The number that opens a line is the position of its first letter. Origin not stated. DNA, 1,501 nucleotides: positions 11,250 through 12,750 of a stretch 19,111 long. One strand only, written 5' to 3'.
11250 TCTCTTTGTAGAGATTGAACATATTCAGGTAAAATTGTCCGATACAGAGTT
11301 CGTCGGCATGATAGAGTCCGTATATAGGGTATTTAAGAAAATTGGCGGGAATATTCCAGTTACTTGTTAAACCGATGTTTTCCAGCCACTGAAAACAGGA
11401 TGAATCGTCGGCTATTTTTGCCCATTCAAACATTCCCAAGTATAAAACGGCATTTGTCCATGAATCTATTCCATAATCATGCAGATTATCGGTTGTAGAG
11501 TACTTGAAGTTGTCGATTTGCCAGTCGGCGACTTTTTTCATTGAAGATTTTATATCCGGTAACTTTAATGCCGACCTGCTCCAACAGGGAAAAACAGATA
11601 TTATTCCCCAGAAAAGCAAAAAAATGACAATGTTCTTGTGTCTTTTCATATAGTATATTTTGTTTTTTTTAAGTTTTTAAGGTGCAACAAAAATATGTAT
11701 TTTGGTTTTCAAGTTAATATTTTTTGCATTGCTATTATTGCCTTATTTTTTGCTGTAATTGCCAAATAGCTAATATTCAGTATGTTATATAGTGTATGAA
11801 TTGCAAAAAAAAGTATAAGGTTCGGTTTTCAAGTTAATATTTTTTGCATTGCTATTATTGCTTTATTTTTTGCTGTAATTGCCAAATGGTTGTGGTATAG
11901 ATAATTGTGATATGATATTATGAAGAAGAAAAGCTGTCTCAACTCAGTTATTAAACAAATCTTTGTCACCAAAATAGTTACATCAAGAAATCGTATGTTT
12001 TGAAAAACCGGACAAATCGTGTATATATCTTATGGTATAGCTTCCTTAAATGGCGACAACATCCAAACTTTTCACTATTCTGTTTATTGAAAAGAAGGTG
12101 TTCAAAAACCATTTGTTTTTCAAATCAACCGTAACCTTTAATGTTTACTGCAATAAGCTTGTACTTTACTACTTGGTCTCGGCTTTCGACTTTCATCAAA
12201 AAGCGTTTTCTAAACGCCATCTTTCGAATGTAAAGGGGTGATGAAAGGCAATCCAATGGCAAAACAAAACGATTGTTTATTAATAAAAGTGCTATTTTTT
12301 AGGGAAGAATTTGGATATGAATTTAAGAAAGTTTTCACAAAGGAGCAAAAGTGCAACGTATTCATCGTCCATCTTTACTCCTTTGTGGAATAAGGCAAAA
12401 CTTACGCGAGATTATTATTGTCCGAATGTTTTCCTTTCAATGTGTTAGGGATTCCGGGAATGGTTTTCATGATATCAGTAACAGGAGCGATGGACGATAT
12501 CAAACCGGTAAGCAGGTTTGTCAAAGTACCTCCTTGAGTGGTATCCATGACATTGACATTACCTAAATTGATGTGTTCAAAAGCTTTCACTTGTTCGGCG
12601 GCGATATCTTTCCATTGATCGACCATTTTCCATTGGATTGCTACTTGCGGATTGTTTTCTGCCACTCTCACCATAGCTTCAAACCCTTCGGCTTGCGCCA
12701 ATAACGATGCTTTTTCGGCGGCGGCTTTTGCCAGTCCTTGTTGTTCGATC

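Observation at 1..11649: Six-gene glycoprotein-targeting PUL with unusual gene order and no regulator in the window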

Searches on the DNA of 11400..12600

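Call 68: search_rna_families(source=window, start=11400, end=12600, threshold=evalue, max_evalue=1)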
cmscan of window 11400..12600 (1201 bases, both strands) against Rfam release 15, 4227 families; matches with E-value up to 1: 0.
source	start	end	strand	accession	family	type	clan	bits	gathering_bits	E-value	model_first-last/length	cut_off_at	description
